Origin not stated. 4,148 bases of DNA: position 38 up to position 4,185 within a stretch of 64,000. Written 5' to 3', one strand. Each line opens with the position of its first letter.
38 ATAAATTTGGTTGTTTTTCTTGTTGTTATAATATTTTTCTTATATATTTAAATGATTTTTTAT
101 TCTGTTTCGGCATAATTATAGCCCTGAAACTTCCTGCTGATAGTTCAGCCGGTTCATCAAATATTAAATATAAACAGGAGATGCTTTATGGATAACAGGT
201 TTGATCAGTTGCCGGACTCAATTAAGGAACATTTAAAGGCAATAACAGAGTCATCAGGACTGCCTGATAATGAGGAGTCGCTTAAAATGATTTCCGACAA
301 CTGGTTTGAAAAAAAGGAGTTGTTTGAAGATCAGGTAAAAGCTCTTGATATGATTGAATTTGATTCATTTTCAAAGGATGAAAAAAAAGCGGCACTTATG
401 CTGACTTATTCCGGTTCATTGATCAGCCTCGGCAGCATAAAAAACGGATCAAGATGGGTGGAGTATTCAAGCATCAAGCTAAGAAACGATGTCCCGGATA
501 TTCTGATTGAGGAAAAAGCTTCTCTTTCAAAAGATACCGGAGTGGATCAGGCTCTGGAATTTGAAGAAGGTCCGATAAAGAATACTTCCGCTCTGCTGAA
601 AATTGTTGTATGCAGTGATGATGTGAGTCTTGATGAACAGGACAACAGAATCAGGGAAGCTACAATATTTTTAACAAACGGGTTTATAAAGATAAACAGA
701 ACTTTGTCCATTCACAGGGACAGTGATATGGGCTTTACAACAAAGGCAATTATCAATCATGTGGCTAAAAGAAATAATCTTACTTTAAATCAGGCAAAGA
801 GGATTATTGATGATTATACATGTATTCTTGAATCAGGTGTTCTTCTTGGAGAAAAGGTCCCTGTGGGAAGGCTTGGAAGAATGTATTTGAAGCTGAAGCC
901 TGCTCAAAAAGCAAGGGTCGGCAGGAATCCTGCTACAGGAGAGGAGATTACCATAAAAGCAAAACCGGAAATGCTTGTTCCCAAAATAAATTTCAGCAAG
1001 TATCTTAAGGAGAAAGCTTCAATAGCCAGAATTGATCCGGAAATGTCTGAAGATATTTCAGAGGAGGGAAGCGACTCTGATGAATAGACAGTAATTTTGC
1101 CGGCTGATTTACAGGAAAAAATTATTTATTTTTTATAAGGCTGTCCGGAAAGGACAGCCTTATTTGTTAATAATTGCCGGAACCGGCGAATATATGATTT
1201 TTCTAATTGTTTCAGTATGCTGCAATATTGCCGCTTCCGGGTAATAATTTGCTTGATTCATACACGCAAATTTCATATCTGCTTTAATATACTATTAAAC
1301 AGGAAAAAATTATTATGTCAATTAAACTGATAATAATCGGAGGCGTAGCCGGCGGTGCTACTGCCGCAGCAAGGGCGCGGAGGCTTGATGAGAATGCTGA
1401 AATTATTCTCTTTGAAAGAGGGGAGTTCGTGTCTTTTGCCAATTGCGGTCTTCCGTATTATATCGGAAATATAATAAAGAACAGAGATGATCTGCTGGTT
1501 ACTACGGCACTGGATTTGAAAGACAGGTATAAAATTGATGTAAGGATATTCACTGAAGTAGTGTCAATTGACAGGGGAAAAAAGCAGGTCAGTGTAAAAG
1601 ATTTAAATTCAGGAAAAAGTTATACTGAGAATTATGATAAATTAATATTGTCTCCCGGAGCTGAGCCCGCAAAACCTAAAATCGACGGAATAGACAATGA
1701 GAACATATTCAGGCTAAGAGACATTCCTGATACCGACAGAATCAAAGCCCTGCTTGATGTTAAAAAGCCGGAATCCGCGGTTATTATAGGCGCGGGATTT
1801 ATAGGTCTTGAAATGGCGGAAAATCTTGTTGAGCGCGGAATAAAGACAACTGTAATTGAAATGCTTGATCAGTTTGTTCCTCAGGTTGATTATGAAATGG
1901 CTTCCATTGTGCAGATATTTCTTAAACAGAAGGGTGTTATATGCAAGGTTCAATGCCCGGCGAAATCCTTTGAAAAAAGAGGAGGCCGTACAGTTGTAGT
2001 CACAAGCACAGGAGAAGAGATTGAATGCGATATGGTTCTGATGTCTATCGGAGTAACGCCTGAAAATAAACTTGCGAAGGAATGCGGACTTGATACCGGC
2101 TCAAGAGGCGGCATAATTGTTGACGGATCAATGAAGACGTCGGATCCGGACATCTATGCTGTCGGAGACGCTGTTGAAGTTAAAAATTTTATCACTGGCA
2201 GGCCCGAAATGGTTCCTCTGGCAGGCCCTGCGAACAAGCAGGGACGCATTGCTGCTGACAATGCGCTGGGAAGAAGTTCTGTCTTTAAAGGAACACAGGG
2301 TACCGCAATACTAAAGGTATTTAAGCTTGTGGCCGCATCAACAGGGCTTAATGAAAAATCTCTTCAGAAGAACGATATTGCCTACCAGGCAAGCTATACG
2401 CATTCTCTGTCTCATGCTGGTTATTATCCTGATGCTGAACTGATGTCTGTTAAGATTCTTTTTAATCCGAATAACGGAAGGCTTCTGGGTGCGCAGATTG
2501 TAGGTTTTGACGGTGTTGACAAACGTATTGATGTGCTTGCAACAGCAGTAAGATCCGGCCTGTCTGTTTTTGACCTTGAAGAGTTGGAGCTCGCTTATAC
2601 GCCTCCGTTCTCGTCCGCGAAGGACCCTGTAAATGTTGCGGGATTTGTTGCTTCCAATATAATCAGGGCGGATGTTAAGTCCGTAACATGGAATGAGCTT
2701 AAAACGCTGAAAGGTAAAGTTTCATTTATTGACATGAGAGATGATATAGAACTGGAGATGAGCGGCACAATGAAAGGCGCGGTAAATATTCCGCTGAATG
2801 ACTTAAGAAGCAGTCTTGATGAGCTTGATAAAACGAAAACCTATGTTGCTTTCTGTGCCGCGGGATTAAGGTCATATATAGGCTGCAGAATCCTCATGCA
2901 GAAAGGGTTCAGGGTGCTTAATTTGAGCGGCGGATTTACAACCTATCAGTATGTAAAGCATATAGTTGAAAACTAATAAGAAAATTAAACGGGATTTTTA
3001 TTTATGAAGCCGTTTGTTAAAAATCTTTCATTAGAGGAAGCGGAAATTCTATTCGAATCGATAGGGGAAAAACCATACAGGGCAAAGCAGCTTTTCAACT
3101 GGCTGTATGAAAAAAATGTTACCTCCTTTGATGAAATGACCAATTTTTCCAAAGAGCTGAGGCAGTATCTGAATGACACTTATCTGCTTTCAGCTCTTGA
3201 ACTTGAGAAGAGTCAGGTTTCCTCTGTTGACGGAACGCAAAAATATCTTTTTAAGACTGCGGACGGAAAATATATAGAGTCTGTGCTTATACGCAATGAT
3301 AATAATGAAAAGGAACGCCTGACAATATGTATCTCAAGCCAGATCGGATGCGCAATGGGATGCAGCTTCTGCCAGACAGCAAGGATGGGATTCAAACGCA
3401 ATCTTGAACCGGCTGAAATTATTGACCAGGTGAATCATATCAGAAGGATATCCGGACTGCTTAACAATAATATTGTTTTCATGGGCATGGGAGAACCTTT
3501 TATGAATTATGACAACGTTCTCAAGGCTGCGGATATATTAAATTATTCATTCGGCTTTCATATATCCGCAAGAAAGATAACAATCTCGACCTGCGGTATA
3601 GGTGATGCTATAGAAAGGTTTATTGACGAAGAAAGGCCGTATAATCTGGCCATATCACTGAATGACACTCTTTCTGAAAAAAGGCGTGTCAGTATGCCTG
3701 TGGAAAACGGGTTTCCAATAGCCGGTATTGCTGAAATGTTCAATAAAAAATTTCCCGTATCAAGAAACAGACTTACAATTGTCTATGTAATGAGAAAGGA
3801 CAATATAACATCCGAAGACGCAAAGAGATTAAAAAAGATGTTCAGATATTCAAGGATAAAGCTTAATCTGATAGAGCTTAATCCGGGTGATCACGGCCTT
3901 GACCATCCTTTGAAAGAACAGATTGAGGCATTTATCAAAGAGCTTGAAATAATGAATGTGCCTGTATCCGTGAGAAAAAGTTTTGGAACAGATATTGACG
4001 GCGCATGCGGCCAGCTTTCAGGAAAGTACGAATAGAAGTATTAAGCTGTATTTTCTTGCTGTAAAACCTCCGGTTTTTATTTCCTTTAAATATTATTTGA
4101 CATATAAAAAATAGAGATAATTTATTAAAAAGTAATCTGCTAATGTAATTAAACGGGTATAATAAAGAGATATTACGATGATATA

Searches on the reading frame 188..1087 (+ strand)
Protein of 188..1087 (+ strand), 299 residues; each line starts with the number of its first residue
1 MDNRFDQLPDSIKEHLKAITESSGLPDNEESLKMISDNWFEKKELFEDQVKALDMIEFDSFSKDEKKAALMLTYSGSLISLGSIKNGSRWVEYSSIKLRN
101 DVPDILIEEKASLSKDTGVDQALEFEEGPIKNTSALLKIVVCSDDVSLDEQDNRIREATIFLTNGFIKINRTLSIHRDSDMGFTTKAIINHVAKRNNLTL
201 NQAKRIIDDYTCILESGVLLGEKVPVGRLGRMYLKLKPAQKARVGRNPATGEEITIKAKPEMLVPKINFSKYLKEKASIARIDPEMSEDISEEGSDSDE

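Call 10: search_protein_families(library=pfam, proteins=[window:188-1087:+], max_evalue=0.0001)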
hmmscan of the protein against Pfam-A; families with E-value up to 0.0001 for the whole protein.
window:188-1087:+ (299 aa): 1 family
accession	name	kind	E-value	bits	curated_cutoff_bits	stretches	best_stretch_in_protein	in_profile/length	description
PF00216.26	Bac_DNA_binding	-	2.9e-14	53.5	22.4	1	184-276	2-88/90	Bacterial DNA-binding protein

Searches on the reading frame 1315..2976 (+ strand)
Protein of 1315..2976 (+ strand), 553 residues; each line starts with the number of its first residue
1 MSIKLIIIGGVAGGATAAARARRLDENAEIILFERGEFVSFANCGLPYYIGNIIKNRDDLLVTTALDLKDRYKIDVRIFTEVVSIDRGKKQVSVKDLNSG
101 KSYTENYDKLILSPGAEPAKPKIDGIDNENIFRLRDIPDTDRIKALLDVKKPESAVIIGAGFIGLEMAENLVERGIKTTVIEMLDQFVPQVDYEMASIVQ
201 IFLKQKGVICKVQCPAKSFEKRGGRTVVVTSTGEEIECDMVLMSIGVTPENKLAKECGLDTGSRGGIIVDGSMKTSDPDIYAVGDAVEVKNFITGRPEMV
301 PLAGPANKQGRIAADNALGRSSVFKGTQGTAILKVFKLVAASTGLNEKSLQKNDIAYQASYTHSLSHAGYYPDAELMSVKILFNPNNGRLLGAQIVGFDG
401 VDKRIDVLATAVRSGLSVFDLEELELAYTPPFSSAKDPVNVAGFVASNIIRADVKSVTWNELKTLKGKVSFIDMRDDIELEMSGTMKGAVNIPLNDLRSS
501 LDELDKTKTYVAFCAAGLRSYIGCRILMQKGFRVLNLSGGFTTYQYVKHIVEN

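Call 10: search_protein_families(library=pfam, proteins=[window:1315-2976:+], max_evalue=0.0001)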
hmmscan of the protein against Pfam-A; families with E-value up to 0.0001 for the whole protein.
window:1315-2976:+ (553 aa): 7 families
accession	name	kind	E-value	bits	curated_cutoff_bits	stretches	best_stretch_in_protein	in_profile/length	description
PF07992.20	Pyr_redox_2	-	2.4e-61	208.2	26.1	1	4-303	2-287/291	Pyridine nucleotide-disulphide oxidoreductase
PF00070.33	Pyr_redox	-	5e-15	56.2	22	1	155-228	2-75/82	Pyridine nucleotide-disulphide oxidoreductase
PF02852.28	Pyr_redox_dim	-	6.3e-14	52.6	25.3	1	333-435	4-105/110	Pyridine nucleotide-disulphide oxidoreductase, dimerisation domain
PF00581.25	Rhodanese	-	2.9e-10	40.9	22.2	1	460-544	3-99/102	Rhodanese-like domain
PF01266.30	DAO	-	2.5e-08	34.3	27.9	0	155-183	2-30/353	FAD dependent oxidoreductase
PF13738.12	Pyr_redox_3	-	8.1e-08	32.3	30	1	69-284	91-305/305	Pyridine nucleotide-disulphide oxidoreductase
PF13450.12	NAD_binding_8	-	2e-07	31.6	21.9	0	157-186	1-30/68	NAD(P)-binding Rossmann-like domain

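Call 69: search_protein_families(library=ncbifam, proteins=[window:1315-2976:+], max_evalue=0.00001)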
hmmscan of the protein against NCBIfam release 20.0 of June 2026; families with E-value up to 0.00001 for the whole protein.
window:1315-2976:+ (553 aa): 51 families (the best 25 are shown)
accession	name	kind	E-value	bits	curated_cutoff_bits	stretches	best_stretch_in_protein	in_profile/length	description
TIGR03385.1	CoA_CoA_reduc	equivalog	1.6e-148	495.1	578.8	1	4-443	1-439/439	CoA-disulfide reductase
NF007123.0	PRK09564.1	equivalog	1.3e-119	399.8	458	1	4-446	2-443/444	CoA-disulfide reductase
NF010037.0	PRK13512.1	equivalog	9e-106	354.4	394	1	4-446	3-437/438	CoA-disulfide reductase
NF046103.1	NOXase_Strep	equivalog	1.2e-66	225.6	600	1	4-443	1-438/442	H2O-forming NADH oxidase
TIGR02374.1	nitri_red_nirB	equivalog_domain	9.6e-51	173.1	578.35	1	20-356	18-342/794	nitrite reductase large subunit NirB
NF045765.1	PhenlGlyoxDHPadH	equivalog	6e-43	147.3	475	1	4-337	4-326/416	NADH-dependent phenylglyoxylate dehydrogenase subunit epsilon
TIGR01350.1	lipoamide_DH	equivalog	1.5e-40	139.3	408.8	1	88-423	115-435/461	dihydrolipoyl dehydrogenase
TIGR02053.1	MerA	equivalog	9.8e-40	136.9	454.45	1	89-428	116-439/465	mercury(II) reductase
NF042949.2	3PPDioc_HcaD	equivalog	1.5e-39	135.9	450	1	4-320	3-308/386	3-phenylpropionate/cinnamic acid dioxygenase ferredoxin--NAD(+) reductase subunit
NF011565.0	PRK14989.1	subfamily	8.9e-38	129.9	883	1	67-397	67-375/847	nitrite reductase large subunit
NF007286.0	PRK09754.1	equivalog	1.9e-35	122.4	447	1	5-319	6-308/400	phenylpropionate dioxygenase ferredoxin reductase subunit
NF003437.0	PRK04965.1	equivalog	2.3e-35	122.3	392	1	1-290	1-278/378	NADH:flavorubredoxin reductase NorW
NF004943.0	PRK06292.2-1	equivalog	6.8e-35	120.7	432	1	76-424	103-437/456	dihydrolipoyl dehydrogenase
NF003585.0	PRK05249.1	equivalog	5.8e-32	110.9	465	1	89-398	122-414/464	Si-specific NAD(P)(+) transhydrogenase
NF041682.1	ant_diox_AndAa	equivalog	1.8e-31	109.3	650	1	64-324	64-316/406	anthranilate 1,2-dioxygenase system ferredoxin--NAD(+) reductase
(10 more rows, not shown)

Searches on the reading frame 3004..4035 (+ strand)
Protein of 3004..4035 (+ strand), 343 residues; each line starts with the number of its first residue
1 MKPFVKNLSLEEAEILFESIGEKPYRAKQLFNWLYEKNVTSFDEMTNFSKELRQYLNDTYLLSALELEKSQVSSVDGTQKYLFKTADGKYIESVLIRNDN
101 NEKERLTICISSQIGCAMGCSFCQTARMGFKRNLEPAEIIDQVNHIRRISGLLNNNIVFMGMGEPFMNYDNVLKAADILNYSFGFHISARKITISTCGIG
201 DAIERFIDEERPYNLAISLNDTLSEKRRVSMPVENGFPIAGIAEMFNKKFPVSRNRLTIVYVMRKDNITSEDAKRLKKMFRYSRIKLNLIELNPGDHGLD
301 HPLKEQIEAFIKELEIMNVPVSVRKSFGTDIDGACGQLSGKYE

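Call 10: search_protein_families(library=pfam, proteins=[window:3004-4035:+], max_evalue=0.0001)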
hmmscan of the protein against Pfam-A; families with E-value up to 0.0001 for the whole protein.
window:3004-4035:+ (343 aa): 2 families
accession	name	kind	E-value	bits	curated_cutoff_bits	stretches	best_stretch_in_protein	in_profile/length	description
PF21016.3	RlmN_N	-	2.1e-18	66.2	24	1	7-59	5-57/60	Ribosomal RNA large subunit methyltransferase N-terminal domain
PF04055.27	Radical_SAM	-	7e-11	43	29.5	1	111-230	2-120/166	Radical SAM superfamily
